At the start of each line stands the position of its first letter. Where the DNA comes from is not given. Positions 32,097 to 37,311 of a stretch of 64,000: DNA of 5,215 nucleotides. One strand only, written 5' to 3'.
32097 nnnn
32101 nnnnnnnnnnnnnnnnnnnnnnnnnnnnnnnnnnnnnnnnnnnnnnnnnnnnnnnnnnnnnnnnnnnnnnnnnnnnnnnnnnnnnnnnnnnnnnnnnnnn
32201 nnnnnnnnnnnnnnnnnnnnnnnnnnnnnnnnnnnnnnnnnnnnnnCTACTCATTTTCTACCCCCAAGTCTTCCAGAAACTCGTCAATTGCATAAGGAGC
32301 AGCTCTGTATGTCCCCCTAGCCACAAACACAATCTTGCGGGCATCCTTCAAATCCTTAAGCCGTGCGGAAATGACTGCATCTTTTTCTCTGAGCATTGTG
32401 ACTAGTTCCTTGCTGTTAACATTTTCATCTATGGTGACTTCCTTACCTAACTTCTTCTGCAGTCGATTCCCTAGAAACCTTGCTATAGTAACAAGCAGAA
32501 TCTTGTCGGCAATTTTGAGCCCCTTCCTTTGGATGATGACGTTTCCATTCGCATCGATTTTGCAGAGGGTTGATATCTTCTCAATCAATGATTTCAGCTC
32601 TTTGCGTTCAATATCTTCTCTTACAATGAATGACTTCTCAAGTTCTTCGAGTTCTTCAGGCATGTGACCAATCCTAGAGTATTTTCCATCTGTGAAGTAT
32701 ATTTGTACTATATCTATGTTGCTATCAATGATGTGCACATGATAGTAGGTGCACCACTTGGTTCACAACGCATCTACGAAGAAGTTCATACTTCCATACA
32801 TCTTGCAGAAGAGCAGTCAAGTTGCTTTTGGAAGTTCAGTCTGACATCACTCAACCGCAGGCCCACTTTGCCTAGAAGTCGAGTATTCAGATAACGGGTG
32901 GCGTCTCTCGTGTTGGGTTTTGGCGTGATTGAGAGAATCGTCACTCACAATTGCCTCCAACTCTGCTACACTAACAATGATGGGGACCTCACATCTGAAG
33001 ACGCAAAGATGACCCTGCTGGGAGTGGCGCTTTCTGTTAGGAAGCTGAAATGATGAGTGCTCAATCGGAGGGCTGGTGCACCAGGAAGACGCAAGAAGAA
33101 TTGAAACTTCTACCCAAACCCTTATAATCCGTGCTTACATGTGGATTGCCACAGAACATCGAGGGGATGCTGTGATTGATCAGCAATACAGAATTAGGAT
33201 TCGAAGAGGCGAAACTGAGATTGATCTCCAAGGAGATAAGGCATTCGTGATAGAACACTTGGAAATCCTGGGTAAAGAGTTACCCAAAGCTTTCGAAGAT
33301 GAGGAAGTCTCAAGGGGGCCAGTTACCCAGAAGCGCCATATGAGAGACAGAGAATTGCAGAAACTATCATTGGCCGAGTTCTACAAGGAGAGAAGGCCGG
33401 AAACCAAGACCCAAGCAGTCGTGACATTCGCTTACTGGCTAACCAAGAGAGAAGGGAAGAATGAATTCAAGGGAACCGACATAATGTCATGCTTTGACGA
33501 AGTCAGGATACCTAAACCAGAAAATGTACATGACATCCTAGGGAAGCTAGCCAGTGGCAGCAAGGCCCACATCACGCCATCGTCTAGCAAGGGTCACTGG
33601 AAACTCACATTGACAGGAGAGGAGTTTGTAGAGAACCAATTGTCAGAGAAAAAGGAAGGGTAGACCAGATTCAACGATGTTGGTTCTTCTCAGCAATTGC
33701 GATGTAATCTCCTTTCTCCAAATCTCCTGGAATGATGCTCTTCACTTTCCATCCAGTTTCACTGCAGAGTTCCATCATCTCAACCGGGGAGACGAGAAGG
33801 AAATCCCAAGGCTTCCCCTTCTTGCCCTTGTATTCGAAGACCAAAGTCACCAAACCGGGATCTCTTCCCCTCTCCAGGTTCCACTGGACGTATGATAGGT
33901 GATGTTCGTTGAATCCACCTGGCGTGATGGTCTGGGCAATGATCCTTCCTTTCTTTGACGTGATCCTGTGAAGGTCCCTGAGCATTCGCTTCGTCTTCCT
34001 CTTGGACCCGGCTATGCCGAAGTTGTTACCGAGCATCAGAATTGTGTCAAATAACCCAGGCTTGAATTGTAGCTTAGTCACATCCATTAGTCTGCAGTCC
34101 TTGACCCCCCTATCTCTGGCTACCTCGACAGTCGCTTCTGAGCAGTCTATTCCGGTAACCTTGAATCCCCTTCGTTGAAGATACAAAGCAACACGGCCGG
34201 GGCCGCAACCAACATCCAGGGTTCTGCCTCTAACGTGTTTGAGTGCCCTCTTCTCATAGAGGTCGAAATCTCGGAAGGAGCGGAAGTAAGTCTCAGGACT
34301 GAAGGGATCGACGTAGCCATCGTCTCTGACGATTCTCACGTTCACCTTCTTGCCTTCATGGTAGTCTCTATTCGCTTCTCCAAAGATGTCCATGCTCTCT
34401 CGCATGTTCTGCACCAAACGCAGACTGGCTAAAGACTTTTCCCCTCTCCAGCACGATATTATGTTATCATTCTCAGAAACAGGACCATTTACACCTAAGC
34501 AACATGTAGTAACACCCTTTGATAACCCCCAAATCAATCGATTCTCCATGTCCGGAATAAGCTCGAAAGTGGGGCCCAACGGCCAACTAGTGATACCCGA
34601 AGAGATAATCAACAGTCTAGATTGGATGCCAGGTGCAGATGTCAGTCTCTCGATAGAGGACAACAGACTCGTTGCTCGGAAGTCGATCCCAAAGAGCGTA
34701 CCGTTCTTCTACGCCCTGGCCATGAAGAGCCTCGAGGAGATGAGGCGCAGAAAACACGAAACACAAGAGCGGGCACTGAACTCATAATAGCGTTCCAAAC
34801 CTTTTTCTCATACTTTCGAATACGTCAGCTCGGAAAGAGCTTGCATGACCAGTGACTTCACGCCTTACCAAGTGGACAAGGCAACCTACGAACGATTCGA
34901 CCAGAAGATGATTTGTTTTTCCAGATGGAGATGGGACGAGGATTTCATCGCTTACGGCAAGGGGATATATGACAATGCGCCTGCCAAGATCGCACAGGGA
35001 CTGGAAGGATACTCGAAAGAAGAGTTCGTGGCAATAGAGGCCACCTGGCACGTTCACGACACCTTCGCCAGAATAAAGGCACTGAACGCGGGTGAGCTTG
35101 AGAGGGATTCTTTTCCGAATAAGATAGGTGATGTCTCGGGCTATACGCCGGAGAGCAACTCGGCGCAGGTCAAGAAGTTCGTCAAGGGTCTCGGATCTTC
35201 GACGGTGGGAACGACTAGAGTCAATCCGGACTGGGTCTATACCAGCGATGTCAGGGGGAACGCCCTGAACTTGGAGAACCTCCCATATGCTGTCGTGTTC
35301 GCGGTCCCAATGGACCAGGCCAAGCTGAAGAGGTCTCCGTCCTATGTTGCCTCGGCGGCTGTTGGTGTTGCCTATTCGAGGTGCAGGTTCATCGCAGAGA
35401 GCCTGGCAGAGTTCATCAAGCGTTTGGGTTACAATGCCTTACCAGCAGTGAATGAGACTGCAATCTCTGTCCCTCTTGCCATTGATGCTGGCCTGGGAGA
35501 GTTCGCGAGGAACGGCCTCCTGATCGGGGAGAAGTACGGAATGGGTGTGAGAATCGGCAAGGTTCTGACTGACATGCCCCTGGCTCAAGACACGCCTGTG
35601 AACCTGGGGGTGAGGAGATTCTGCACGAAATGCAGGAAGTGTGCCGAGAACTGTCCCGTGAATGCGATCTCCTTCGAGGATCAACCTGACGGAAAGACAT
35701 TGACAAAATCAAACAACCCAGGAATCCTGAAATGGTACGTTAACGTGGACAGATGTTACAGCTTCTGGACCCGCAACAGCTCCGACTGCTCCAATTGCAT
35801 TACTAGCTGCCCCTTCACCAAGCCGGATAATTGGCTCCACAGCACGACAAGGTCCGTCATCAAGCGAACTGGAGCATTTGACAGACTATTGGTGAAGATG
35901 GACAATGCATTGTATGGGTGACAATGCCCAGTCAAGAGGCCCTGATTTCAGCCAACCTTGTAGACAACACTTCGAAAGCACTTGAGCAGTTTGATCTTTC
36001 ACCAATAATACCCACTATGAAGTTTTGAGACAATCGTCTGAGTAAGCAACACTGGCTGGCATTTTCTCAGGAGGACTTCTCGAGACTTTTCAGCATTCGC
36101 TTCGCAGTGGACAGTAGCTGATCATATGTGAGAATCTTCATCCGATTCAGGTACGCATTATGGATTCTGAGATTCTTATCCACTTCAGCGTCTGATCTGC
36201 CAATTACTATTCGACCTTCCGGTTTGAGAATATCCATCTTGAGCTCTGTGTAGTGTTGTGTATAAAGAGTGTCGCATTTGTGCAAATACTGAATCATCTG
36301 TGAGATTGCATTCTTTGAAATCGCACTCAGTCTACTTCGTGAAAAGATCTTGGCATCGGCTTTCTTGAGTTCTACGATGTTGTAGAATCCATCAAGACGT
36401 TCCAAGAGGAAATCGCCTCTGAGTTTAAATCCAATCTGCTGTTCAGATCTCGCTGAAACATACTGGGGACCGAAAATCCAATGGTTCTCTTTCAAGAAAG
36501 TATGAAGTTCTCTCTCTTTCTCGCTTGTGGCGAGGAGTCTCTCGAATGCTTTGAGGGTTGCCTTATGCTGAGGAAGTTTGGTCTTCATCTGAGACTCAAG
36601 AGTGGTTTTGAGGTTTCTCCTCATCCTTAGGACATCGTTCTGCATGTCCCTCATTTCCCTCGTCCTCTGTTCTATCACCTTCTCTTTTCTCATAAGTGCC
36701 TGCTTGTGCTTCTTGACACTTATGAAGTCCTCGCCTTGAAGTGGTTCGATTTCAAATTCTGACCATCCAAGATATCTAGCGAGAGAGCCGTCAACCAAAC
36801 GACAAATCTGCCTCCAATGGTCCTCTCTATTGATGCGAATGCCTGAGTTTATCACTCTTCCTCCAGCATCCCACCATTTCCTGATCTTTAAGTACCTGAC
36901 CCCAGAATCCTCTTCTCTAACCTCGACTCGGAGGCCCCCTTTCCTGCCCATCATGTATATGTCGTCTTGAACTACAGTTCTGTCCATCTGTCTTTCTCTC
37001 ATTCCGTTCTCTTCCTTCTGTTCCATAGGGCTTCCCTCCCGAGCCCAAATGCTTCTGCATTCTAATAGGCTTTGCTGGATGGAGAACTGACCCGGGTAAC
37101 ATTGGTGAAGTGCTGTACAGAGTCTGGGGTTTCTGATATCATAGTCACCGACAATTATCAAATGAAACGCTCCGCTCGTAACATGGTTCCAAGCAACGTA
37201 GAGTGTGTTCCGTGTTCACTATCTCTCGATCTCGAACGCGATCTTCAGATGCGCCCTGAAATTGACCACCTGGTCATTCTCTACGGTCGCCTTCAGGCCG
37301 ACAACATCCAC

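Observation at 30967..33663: Candidate undescribed system: translationally coupled A-B-C operon of wHTH paralogues ending in a PLD-like effector, plus a divergent fourth paralogue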

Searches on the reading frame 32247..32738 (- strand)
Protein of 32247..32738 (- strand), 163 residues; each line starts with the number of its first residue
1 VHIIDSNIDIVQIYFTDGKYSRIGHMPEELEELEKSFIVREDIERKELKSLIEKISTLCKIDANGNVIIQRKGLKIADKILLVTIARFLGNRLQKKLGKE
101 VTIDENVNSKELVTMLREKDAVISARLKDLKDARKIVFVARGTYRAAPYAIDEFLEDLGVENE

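Call 4: search_protein_families(library=pfam, proteins=[window:32247-32738:-], max_evalue=1)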
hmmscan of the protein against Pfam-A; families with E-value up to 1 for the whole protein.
window:32247-32738:- (163 aa): 3 families
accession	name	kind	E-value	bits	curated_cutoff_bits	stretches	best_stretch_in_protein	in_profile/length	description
PF22227.1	DNA_pol3_gamma_R_C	-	0.026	15.5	26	1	39-88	20-69/84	DNA polymerase III gamma subunit-related, C-terminal domain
PF21928.1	XLF_CC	-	0.029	14.7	27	1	110-124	25-39/53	XLF protein coiled-coil region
PF24064.2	HTH_NPRL3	-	0.12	12.8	27.2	1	38-55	40-57/62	GATOR1 complex protein NPRL3, C-terminal HTH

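Call 5: search_protein_families(library=padloc, proteins=[window:32247-32738:-], max_evalue=1)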
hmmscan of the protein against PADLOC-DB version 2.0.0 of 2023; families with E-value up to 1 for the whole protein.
window:32247-32738:- (163 aa): 2 families
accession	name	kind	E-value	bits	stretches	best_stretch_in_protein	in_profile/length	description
PDLC02235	AbiEi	-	0.012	13.3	1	94-147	5-63/240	AbiEi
PDLC02264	AbiEi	-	0.014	13.4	1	94-145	13-58/205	AbiEi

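Call 6: search_protein_families(library=ncbifam, proteins=[window:32247-32738:-], max_evalue=1)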
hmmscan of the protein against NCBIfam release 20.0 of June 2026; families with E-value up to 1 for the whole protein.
window:32247-32738:- (163 aa): 1 family
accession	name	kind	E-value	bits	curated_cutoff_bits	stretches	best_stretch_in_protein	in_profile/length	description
NF033433.1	NisI_immun_dup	domain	0.0068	16.9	35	1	35-75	17-58/105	NisI/SpaI family lantibiotic immunity lipoprotein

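Call 7: search_protein_families(library=phrogs, proteins=[window:32247-32738:-], max_evalue=1)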
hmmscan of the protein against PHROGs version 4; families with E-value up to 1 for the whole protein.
window:32247-32738:- (163 aa): 4 families
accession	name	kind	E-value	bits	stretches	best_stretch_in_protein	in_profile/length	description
phrog_4085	-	unknown function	0.0065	17.7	1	121-162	32-75/77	-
phrog_28208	-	tail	0.018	16.2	1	100-155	31-85/118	tail protein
phrog_7243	-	unknown function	0.049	15.1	1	96-153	35-90/107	-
phrog_33335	-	unknown function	0.094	13.8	1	49-107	45-103/178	-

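Call 37: find_homologous_proteins(query=window:32247-32663:-, max_evalue=0.001)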
Query window:32247-32663:- (138 aa): 3 proteins with E <= 0.001 among 157 candidates.
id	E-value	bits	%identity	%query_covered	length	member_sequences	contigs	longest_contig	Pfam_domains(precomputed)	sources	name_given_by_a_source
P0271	1.9e-77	275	100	100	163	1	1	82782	-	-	-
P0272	3.7e-40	155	58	96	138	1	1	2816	-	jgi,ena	-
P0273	3.2e-37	145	59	100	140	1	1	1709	-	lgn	-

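Call 40: search_solved_structures(query=A2, max_evalue=10)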
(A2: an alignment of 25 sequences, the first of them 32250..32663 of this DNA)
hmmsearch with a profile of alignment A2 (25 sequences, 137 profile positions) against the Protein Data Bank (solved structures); distinct sequences matched with E-value up to 10: 77 (the best 60 are shown).
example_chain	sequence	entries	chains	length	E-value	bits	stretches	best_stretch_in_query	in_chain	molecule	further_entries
3jth_A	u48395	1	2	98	0.00096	22.2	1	71-130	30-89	Transcription activator HlyU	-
5znx_A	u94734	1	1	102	0.001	22.1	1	71-130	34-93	Transcriptional activator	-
1r22_A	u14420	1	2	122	0.005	19.9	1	71-118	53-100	Transcriptional repressor smtB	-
3tgn_A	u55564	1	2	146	0.0059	19.6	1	71-127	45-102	Adc operon repressor AdcR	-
1i1g_A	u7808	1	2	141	0.0064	19.5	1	71-108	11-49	TRANSCRIPTIONAL REGULATOR LRPA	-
2lvs_A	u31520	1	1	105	0.0065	19.5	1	74-131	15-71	Putative uncharacterized protein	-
1ku9_A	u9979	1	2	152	0.011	18.8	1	73-120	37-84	hypothetical protein MJ223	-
2d1h_A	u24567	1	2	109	0.014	18.4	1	73-116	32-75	109aa long hypothetical transcriptional regulator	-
2efq_A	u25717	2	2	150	0.025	17.6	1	75-108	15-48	150aa long hypothetical transcriptional regulator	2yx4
2e7w_A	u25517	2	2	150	0.025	17.6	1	75-108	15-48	150aa long hypothetical transcriptional regulator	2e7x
2pmh_A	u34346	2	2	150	0.026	17.6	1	75-108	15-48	150aa long hypothetical transcriptional regulator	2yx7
2efo_A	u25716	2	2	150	0.027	17.5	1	75-108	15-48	150aa long hypothetical transcriptional regulator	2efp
1r1t_A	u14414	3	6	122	0.027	17.5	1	71-118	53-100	Transcriptional repressor smtB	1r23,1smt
2efn_A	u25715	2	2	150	0.028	17.4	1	75-108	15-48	150aa long hypothetical transcriptional regulator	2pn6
8q90_A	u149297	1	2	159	0.029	17.4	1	73-111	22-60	AsnC family transcriptional regulator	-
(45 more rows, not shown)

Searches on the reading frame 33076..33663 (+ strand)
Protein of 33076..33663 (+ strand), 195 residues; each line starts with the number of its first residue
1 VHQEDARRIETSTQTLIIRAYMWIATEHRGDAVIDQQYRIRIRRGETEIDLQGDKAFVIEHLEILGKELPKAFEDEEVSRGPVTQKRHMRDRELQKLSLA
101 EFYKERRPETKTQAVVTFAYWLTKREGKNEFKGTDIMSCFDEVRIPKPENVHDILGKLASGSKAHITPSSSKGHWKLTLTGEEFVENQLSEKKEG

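Call 4: search_protein_families(library=pfam, proteins=[window:33076-33663:+], max_evalue=1)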
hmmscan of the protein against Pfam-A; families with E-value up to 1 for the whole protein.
window:33076-33663:+ (195 aa): 0 families

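Call 5: search_protein_families(library=padloc, proteins=[window:33076-33663:+], max_evalue=1)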
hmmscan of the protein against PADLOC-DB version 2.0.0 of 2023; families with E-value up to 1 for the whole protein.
window:33076-33663:+ (195 aa): 0 families

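Call 6: search_protein_families(library=ncbifam, proteins=[window:33076-33663:+], max_evalue=1)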
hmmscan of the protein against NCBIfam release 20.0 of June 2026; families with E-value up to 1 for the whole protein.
window:33076-33663:+ (195 aa): 0 families

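Call 7: search_protein_families(library=phrogs, proteins=[window:33076-33663:+], max_evalue=1)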
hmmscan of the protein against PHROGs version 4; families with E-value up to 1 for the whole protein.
window:33076-33663:+ (195 aa): 2 families
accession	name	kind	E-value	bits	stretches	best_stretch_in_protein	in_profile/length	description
phrog_20281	-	unknown function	0.16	12.9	1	23-101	9-86/153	-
phrog_12206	-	unknown function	0.31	12.3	0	68-132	18-82/119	-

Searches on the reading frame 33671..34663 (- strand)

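Call 4: search_protein_families(library=pfam, proteins=[window:33671-34663:-], max_evalue=1)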
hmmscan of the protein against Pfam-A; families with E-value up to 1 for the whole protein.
window:33671-34663:- (330 aa): 14 families
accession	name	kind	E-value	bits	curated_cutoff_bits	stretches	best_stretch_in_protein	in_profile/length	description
PF13649.12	Methyltransf_25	-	8.4e-15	55.7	27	1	149-239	2-97/97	Methyltransferase domain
PF08241.18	Methyltransf_11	-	2e-14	54.4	21.2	1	149-242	1-94/95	Methyltransferase domain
PF13489.12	Methyltransf_23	-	6.7e-09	36.1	27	1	142-260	20-133/164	Methyltransferase domain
PF13847.12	Methyltransf_31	-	2.5e-08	34.2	27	1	146-247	5-113/145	Methyltransferase domain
PF08242.18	Methyltransf_12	-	3.8e-07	31.2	30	1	149-240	1-97/98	Methyltransferase domain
PF03848.20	TehB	-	6.6e-06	26.1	20.4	1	146-183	32-69/193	Tellurite resistance protein TehB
PF07021.18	MetW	-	0.00014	22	21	1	146-237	15-104/193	Methionine biosynthesis protein MetW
PF02353.26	CMAS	-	0.0046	16.8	27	1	147-247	65-168/273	Mycolic acid cyclopropane synthetase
PF05175.20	MTS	-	0.0052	16.9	23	1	144-184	31-73/170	Methyltransferase small domain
PF02153.23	PDH_N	-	0.028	14.4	26.5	1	158-199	1-44/154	Prephenate dehydrogenase, nucleotide-binding domain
PF01728.25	FtsJ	-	0.034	14.5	24.1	1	141-202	19-82/181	FtsJ-like methyltransferase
PF03686.19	UPF0146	-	0.17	12.2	26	1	138-188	7-57/129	Uncharacterised protein family (UPF0146)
PF05724.17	TPMT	-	0.18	11.8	26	1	144-184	37-78/218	Thiopurine S-methyltransferase (TPMT)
PF13679.12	Methyltransf_32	-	0.27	11.6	27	1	147-185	28-72/143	Methyltransferase domain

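Call 5: search_protein_families(library=padloc, proteins=[window:33671-34663:-], max_evalue=1)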
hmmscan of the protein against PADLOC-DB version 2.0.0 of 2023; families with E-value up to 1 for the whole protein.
window:33671-34663:- (330 aa): 2 families
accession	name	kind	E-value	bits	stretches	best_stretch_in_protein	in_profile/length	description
PDLC04134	mad2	-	2.7e-13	47.6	1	89-249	249-400/492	mads_2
PDLC03311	MTase_II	-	0.021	11.5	1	147-199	44-95/464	Type II methyltransferase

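Call 6: search_protein_families(library=ncbifam, proteins=[window:33671-34663:-], max_evalue=1)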
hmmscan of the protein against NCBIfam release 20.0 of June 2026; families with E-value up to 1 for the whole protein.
window:33671-34663:- (330 aa): 52 families (the best 25 are shown)
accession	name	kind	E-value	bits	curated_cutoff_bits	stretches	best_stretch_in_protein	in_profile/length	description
NF045667.1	MTase_DVU1556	equivalog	1.1e-10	41.4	155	1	146-241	24-117/213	DVU_1556 family methyltransferase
NF043040.1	corrin_prot_MT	hypoth_equivalog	3.1e-10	39.8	180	1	144-243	41-148/216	corrinoid protein-associated methyltransferase CpaM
NF008992.0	PRK12335.1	equivalog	9.3e-09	34.8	303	1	144-181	122-159/289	SAM-dependent methyltransferase TehB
NF007610.0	PRK10258.1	equivalog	2.3e-08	33.7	342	1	147-257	45-152/251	malonyl-ACP O-methyltransferase BioC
TIGR01934.1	MenG_MenH_UbiE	subfamily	8.8e-08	31.7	158.35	1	142-242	37-140/223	ubiquinone/menaquinone biosynthesis methyltransferase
TIGR01983.1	UbiG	equivalog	1.3e-07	31.2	102.95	1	146-198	51-109/228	bifunctional 2-polyprenyl-6-hydroxyphenol methylase/3-demethylubiquinol 3-O-methyltransferase UbiG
NF008405.0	PRK11207.1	equivalog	1.8e-07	30.8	218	1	140-180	25-66/198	tellurite resistance methyltransferase TehB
NF041820.1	daptide_MTase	equivalog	3e-07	30.2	175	1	140-185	32-77/243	daptide-type RiPP biosynthesis methyltransferase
NF001244.0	PRK00216.1-5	equivalog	6e-07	29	216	1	143-242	47-152/236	bifunctional demethylmenaquinone methyltransferase/2-methoxy-6-polyprenyl-1,4-benzoquinol methylase UbiE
TIGR02021.1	BchM-ChlM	equivalog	1.4e-06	27.9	158.9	1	147-212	57-126/218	magnesium protoporphyrin IX methyltransferase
NF011529.0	PRK14968.1-3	equivalog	1.8e-06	27.5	162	1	139-206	29-93/198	putative methyltransferase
NF010703.0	PRK14103.1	equivalog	2.2e-06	27.3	320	1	143-202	28-88/256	trans-aconitate 2-methyltransferase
TIGR00477.1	tehB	equivalog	7.8e-06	25.4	219.5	1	146-183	75-112/238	tellurite resistance methyltransferase TehB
NF045649.1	2X_seleno_MduS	exception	3.1e-05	23.1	380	1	147-186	44-83/338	methyltransferase domain-containing selenoprotein MduS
TIGR02072.1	BioC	equivalog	4.2e-05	23.5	184.95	1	142-257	32-146/244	malonyl-ACP O-methyltransferase BioC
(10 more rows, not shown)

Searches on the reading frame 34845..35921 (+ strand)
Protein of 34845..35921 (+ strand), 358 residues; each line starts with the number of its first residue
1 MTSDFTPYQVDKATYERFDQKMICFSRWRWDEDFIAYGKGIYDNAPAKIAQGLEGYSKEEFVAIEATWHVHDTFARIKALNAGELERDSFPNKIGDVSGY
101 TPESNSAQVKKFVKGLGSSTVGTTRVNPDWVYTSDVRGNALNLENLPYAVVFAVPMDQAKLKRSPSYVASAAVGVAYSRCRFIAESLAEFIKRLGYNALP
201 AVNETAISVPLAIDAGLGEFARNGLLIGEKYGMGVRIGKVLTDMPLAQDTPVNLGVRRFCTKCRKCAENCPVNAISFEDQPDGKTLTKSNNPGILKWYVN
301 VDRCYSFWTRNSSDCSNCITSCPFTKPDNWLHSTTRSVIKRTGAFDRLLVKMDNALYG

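Call 4: search_protein_families(library=pfam, proteins=[window:34845-35921:+], max_evalue=1)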
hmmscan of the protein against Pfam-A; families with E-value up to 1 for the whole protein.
window:34845-35921:+ (358 aa): 14 families
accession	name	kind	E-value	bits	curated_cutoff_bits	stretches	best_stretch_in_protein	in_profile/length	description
PF12838.12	Fer4_7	-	1.2e-09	38.9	27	1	260-324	2-50/52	4Fe-4S dicluster domain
PF13484.11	Fer4_16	-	4.4e-07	31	30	1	260-324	2-65/66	4Fe-4S double cluster binding domain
PF13486.11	Dehalogenase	-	2.1e-06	27.6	24.3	1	148-246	206-306/306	Reductive dehalogenase subunit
PF12837.12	Fer4_6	-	6.5e-05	23.1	25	1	260-275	9-24/24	4Fe-4S binding domain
PF00037.32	Fer4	-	8.8e-05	22.6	21.1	1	260-276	8-24/24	4Fe-4S binding domain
PF13237.11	Fer4_10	-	0.0027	18.1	25.5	1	259-277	8-28/53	4Fe-4S dicluster domain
PF13187.11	Fer4_9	-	0.0079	16.6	27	2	259-275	36-52/52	4Fe-4S dicluster domain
PF14697.11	Fer4_21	-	0.0088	16.6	35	1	258-276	39-58/59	4Fe-4S dicluster domain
PF12798.12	Fer4_3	-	0.02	16.1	27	1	260-274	1-15/15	4Fe-4S binding domain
PF13183.11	Fer4_8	-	0.024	15.6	27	1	260-324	5-66/68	4Fe-4S dicluster domain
PF13534.11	Fer4_17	-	0.068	14.2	22.2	0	259-323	1-57/61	4Fe-4S dicluster domain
PF25501.1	DUF7914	-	0.1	11.7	27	1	288-337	178-227/403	Domain of unknown function (DUF7914)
PF12797.12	Fer4_2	-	0.43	11.1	24.5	1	259-272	9-22/22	4Fe-4S binding domain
PF25160.1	LdpA_Fe-S-bd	-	0.94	9.8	27.6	0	260-276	28-44/49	LdpA Fe-S cluster-binding domain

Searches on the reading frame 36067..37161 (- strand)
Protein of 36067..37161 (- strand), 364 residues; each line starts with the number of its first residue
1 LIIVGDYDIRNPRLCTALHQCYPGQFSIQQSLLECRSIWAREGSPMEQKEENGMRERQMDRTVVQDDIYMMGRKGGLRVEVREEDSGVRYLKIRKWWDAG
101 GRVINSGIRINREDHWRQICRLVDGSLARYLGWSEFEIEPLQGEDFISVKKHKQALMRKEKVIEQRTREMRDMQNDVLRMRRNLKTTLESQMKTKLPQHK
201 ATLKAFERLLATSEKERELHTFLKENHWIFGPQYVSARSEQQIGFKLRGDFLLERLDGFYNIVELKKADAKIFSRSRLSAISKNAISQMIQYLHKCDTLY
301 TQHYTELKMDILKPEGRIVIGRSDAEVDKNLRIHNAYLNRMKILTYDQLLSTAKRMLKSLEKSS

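Call 4: search_protein_families(library=pfam, proteins=[window:36067-37161:-], max_evalue=1)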
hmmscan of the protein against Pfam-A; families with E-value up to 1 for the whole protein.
window:36067-37161:- (364 aa): 3 families
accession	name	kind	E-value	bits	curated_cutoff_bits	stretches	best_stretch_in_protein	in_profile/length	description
PF14082.12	SduA_C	-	3.4e-17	63.5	27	1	214-350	2-159/159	Shedu protein SduA, C-terminal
PF15499.12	Peptidase_C98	-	0.0099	16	27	1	149-240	55-142/272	Ubiquitin-specific peptidase-like, SUMO isopeptidase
PF09168.15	PepX_N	-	0.028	15.2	25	1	179-278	34-130/157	X-Prolyl dipeptidyl aminopeptidase PepX, N-terminal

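Call 5: search_protein_families(library=padloc, proteins=[window:36067-37161:-], max_evalue=1)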
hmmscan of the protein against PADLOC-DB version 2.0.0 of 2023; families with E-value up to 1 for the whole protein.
window:36067-37161:- (364 aa): 15 families
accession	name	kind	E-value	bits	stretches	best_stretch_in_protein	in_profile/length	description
PDLC00385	SduA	-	2.7e-22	77.5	1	144-358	90-315/319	DUF4263 domain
PDLC00405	SduA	-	3e-22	77.5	1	152-361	97-313/323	DUF4263 domain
PDLC00401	SduA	-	8.7e-21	72.8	1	191-359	213-399/404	DUF4263 domain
PDLC00389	SduA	-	1.7e-17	62.1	1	180-363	189-379/383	DUF4263 domain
PDLC00402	SduA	-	1.9e-14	51.5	1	181-362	145-336/354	DUF4263 domain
PDLC00387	SduA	-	6e-14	49.4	1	174-362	351-545/546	DUF4263 domain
PDLC00397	SduA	-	6.9e-10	37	1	202-355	49-220/227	DUF4263 domain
PDLC00390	SduA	-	1.7e-08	32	1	216-357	176-334/339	DUF4263 domain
PDLC00391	SduA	-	7.4e-07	26.6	2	279-357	313-399/402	DUF4263 domain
PDLC00383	SduA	-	7.7e-06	23.2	1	246-352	287-401/408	DUF4263 domain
PDLC00388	SduA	-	8.3e-05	19.9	1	230-363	236-399/402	DUF4263 domain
PDLC00382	SduA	-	0.00052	17.5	1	146-359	83-322/336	DUF4263 domain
PDLC00406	SduA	-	0.0014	16.7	1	233-358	184-323/326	DUF4263 domain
PDLC00399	SduA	-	0.0016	15.9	1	280-362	282-373/375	DUF4263 domain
PDLC00394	SduA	-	0.0019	15.3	1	148-231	126-216/392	DUF4263 domain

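Call 6: search_protein_families(library=ncbifam, proteins=[window:36067-37161:-], max_evalue=1)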
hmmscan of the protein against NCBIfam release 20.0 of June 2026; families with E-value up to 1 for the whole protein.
window:36067-37161:- (364 aa): 2 families
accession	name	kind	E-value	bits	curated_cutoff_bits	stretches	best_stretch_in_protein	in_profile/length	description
TIGR04041.1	activase_YjjW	hypoth_equivalog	0.0054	16.2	250.2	1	113-201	150-240/276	YjjW family glycine radical enzyme activase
TIGR01711.1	gspJ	equivalog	0.012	15.4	64.85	1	154-256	27-124/192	type II secretion system minor pseudopilin GspJ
